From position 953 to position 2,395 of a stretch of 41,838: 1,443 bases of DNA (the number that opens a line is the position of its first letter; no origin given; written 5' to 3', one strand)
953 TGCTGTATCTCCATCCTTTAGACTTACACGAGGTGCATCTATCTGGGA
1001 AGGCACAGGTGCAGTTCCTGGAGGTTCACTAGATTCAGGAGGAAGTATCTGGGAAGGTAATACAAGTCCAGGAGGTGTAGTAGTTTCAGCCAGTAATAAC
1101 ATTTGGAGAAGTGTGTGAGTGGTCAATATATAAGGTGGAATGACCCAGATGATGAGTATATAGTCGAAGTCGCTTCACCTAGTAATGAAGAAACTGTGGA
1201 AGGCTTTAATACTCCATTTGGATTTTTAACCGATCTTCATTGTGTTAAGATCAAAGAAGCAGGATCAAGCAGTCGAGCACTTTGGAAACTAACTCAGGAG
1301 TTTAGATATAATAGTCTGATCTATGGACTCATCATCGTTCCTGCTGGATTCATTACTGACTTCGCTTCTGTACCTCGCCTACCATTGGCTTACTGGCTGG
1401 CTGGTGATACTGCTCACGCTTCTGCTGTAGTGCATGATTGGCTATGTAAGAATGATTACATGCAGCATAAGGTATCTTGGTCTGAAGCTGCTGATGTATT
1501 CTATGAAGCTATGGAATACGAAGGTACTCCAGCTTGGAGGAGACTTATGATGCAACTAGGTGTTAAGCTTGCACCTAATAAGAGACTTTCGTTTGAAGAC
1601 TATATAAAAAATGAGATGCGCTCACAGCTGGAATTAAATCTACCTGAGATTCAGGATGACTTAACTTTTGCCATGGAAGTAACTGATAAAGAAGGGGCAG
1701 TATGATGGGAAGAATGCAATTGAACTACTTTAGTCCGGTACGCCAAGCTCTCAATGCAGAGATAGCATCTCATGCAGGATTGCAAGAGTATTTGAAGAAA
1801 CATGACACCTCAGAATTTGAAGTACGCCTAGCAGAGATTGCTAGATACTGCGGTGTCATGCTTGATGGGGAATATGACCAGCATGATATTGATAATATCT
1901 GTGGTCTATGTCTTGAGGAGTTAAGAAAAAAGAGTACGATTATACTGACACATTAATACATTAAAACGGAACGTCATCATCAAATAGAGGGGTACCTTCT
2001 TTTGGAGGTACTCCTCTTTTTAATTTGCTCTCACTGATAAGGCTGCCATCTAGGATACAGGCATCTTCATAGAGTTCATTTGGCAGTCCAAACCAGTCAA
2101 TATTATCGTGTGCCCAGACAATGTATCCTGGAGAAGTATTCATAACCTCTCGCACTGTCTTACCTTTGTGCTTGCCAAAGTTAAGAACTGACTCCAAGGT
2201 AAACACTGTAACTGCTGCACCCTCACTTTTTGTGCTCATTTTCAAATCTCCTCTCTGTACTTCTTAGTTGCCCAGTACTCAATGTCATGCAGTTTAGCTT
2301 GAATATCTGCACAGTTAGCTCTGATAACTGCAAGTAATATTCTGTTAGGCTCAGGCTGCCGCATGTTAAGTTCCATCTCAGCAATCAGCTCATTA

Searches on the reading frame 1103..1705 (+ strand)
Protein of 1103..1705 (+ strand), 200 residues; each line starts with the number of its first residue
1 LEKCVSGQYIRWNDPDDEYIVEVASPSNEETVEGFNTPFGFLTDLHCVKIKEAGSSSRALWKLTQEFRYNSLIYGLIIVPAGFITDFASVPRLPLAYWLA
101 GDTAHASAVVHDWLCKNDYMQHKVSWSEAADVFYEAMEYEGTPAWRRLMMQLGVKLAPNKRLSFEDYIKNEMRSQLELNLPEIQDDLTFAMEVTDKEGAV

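Call 70: search_protein_families(library=pfam, proteins=[window:1103-1705:+], max_evalue=0.05)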
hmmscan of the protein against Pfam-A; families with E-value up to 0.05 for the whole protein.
window:1103-1705:+ (200 aa): 1 family
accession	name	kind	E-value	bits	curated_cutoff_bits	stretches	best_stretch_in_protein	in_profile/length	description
PF07087.16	DUF1353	-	8.6e-25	86.6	22.5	1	61-154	1-91/91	Protein of unknown function (DUF1353)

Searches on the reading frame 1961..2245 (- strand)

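Call 70: search_protein_families(library=pfam, proteins=[window:1961-2245:-], max_evalue=0.05)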
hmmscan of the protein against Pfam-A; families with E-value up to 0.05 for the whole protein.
window:1961-2245:- (94 aa): 1 family
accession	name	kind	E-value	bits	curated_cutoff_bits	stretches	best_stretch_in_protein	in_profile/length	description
PF20600.3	ExoX-like_C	-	7.8e-12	44.8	26.5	1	21-50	1-30/30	Exodeoxyribonuclease X-like C-terminal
